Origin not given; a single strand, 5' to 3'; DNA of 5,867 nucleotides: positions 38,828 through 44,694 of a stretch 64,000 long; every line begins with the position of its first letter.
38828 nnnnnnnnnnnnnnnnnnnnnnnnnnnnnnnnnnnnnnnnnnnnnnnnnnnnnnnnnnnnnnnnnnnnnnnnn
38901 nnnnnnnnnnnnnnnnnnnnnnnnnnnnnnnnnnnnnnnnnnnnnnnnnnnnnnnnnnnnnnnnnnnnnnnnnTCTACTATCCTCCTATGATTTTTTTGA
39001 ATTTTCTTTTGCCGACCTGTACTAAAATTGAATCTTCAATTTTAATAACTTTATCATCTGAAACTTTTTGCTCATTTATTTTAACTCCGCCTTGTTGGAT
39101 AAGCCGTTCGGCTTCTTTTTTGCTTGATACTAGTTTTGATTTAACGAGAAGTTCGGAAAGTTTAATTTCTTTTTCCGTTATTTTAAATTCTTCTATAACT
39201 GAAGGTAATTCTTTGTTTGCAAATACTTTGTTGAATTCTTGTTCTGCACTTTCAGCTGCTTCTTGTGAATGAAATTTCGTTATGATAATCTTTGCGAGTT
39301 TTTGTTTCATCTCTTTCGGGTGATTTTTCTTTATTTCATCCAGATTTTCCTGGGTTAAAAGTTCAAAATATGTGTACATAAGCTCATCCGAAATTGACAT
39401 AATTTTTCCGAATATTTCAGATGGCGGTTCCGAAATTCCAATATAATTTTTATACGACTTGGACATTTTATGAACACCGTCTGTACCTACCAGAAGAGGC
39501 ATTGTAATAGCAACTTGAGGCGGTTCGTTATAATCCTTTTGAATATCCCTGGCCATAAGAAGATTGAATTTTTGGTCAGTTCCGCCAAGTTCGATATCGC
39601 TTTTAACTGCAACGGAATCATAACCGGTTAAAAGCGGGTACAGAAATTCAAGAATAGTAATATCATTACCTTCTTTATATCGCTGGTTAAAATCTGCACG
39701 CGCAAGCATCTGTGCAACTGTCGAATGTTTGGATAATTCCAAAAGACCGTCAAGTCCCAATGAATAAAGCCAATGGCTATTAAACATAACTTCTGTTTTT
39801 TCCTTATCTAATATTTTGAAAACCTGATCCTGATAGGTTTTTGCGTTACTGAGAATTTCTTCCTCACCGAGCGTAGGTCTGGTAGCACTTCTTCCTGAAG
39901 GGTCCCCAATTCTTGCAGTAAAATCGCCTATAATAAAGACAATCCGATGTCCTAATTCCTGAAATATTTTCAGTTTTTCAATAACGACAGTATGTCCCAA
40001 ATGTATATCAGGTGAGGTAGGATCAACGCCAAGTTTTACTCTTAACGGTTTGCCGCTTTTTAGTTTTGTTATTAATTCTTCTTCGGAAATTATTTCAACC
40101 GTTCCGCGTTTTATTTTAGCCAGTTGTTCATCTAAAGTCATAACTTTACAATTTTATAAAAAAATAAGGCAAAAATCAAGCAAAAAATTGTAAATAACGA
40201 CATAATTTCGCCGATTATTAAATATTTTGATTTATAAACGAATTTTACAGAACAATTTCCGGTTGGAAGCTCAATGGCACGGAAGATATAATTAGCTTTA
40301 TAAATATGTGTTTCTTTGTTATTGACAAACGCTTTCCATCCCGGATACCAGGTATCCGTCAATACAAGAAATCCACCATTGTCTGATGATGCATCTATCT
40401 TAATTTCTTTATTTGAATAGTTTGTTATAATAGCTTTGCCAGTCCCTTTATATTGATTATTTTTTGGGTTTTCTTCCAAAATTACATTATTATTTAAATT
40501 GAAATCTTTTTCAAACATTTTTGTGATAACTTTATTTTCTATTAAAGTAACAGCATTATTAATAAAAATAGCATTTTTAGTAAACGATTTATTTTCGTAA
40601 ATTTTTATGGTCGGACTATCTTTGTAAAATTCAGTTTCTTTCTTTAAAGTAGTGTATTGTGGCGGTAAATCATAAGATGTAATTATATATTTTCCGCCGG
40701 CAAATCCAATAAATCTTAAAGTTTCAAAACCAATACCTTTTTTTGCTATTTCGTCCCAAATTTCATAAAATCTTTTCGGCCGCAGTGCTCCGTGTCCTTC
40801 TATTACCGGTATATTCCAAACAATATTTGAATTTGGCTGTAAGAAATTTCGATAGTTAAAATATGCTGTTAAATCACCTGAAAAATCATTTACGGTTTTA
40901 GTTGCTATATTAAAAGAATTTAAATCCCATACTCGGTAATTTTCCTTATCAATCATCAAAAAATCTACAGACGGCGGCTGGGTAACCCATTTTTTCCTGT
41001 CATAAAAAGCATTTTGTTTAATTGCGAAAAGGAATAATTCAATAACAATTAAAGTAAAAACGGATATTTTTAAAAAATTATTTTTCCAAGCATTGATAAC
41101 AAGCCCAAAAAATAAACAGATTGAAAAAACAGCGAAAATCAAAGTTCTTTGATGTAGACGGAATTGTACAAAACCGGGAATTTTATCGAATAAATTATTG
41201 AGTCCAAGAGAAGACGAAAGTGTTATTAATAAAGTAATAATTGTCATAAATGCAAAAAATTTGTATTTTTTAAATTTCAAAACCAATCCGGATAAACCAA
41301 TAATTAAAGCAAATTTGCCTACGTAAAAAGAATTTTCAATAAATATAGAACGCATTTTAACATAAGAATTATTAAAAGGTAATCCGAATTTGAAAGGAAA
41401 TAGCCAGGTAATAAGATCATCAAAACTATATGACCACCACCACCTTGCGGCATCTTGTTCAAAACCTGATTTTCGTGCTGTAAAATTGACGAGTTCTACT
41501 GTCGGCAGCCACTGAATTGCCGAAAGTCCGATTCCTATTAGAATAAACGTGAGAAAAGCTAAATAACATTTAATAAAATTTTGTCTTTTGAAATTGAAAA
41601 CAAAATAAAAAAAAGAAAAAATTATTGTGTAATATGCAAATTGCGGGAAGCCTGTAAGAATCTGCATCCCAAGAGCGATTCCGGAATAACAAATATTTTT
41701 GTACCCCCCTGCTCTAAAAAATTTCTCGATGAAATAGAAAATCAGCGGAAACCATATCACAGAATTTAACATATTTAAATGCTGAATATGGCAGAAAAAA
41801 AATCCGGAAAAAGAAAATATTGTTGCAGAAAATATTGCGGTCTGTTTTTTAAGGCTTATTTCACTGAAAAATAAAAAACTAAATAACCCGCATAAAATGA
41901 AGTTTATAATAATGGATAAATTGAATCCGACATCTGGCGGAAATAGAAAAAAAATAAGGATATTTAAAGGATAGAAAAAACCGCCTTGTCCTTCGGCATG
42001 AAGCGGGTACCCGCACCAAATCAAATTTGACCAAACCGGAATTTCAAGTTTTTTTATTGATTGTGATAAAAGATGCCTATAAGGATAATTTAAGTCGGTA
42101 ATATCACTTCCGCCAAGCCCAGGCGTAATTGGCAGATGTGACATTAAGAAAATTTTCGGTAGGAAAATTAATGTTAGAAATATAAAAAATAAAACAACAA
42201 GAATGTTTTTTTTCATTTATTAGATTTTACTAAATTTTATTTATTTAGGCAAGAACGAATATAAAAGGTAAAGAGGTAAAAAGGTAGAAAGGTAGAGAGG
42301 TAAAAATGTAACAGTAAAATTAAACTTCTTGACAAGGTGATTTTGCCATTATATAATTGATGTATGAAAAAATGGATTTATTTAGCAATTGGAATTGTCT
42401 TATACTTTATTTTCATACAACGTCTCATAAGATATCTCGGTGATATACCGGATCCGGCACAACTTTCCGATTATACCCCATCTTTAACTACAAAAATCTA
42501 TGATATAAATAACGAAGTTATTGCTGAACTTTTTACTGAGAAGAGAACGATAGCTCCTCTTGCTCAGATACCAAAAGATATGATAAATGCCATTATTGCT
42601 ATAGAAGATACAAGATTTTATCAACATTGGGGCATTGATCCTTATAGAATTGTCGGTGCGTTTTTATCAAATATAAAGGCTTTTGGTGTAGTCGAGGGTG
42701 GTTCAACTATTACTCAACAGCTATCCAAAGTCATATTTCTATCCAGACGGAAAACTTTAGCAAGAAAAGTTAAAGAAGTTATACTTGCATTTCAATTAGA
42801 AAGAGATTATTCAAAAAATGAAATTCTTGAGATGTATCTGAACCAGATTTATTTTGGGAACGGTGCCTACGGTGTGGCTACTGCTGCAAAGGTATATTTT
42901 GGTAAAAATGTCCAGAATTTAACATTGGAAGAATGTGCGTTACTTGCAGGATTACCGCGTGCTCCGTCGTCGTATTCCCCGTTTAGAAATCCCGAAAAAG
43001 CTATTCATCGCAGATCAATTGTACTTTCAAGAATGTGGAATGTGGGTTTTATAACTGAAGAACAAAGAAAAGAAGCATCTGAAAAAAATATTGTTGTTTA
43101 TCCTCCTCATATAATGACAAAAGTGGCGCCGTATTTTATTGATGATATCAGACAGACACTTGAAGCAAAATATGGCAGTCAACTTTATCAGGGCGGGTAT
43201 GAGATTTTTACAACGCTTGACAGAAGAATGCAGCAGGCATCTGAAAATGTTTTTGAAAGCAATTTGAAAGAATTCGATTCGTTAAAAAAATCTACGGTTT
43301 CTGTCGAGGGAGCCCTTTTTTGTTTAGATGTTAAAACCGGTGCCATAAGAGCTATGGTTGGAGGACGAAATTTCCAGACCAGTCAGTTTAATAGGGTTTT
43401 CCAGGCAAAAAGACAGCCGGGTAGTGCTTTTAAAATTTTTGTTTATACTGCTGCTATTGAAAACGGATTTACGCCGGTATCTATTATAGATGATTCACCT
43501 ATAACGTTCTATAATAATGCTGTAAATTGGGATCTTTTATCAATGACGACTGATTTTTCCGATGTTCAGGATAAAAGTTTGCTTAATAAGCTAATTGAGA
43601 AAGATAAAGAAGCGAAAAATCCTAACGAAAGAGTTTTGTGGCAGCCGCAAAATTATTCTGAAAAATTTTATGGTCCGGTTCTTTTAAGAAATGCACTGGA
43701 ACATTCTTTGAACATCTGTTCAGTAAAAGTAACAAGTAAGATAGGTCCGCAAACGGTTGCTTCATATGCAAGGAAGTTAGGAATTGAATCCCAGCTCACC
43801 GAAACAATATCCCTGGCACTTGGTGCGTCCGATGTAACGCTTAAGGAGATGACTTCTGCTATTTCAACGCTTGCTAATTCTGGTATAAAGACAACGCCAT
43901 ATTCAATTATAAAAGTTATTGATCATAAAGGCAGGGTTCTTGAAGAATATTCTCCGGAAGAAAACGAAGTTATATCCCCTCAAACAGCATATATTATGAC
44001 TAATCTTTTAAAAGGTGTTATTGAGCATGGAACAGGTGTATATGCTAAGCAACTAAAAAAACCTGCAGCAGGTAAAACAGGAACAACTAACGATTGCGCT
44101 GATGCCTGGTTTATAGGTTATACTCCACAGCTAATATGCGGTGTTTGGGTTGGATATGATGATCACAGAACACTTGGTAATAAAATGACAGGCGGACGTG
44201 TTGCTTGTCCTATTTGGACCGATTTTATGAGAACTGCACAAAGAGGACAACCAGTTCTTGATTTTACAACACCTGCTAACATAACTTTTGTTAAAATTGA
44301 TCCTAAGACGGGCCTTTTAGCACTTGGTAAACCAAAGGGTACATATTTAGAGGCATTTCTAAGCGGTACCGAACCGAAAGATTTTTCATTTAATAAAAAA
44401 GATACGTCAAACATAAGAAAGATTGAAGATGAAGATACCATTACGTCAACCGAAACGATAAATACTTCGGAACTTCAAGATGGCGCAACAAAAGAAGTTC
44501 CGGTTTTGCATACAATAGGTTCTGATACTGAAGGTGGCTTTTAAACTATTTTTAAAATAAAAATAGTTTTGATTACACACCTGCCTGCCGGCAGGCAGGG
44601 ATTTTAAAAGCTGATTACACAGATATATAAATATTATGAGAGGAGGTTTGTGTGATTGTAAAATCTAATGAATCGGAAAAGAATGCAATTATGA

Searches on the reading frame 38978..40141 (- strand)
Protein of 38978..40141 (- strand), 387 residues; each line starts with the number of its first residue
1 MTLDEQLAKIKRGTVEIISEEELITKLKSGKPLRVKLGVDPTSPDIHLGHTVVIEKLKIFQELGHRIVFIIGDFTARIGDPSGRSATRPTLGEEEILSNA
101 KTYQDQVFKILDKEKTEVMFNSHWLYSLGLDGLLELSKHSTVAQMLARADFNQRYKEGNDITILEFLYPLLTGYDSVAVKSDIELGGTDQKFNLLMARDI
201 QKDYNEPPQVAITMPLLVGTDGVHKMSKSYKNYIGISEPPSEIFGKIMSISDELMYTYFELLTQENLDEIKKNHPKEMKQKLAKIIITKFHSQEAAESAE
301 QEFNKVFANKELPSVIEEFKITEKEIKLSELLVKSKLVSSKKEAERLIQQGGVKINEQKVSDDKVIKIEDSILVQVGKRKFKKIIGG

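Call 92: search_protein_families(library=pfam, proteins=[window:38978-40141:-], max_evalue=0.00001)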
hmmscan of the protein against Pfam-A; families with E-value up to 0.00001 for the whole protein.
window:38978-40141:- (387 aa): 3 families
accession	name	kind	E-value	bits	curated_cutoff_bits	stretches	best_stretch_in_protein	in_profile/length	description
PF00579.31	tRNA-synt_1b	-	3.3e-76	256.8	21.1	1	29-307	2-291/292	tRNA synthetases class I (W and Y)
PF22421.1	SYY_C-terminal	-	1.9e-09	37.7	27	1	316-371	9-65/83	Tyrosine--tRNA ligase SYY-like C-terminal domain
PF01479.30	S4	-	6.2e-08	32.7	22.8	1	329-362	4-37/48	S4 domain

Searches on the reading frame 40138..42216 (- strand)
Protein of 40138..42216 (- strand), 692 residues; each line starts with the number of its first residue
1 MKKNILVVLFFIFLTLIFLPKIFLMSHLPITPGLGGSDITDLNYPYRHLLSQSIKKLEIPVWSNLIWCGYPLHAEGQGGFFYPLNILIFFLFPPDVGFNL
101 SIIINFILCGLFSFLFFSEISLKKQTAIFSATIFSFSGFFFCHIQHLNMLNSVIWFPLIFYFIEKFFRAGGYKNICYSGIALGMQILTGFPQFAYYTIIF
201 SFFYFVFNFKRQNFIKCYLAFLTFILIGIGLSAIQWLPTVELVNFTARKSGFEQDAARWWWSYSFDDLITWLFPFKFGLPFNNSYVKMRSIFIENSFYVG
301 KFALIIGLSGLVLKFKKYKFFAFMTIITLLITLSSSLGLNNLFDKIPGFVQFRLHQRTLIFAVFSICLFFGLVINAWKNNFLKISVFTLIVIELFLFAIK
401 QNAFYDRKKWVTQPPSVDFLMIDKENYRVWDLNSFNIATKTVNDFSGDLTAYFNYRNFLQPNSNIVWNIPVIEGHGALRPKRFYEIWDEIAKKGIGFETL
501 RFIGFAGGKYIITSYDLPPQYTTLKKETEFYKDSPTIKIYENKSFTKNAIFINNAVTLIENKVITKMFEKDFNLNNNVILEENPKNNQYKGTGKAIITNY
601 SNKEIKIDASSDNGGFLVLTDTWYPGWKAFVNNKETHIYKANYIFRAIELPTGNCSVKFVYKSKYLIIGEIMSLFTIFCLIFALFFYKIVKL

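Call 93: search_protein_families(library=pfam, proteins=[window:40138-42216:-], max_evalue=0.00001)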
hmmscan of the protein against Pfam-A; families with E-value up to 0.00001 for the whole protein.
window:40138-42216:- (692 aa): 1 family
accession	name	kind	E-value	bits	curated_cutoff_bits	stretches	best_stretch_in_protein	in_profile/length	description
PF09586.16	YfhO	-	2.6e-20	72.9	28.5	2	83-404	75-389/835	Bacterial membrane protein YfhO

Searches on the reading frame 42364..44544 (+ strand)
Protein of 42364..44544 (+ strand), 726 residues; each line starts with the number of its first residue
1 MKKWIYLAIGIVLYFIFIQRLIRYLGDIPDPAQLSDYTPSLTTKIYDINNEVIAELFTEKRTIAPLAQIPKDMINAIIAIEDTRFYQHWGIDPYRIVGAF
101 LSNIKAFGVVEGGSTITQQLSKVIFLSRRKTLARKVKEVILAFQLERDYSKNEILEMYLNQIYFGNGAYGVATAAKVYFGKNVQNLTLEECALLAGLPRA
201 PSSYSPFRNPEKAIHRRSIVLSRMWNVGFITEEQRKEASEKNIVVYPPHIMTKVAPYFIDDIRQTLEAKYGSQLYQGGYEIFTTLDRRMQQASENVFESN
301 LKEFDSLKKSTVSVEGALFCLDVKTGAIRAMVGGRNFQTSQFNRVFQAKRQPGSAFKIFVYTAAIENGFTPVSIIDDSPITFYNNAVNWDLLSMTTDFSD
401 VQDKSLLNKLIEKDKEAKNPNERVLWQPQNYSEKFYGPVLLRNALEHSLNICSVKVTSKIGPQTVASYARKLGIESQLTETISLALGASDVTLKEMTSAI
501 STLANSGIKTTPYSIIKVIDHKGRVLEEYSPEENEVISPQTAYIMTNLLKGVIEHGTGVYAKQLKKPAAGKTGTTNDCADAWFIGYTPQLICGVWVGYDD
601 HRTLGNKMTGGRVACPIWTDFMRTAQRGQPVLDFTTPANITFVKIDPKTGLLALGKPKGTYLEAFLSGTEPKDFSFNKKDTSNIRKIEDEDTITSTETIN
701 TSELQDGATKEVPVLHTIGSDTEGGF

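Call 92: search_protein_families(library=pfam, proteins=[window:42364-44544:+], max_evalue=0.00001)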
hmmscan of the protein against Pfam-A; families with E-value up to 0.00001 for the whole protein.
window:42364-44544:+ (726 aa): 2 families
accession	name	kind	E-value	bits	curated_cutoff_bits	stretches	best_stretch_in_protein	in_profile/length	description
PF00912.28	Transgly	-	7.2e-70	234.5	27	1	50-224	2-177/178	Transglycosylase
PF00905.27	Transpeptidase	-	5e-34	118.3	22.1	2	421-622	75-298/299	Penicillin binding protein transpeptidase domain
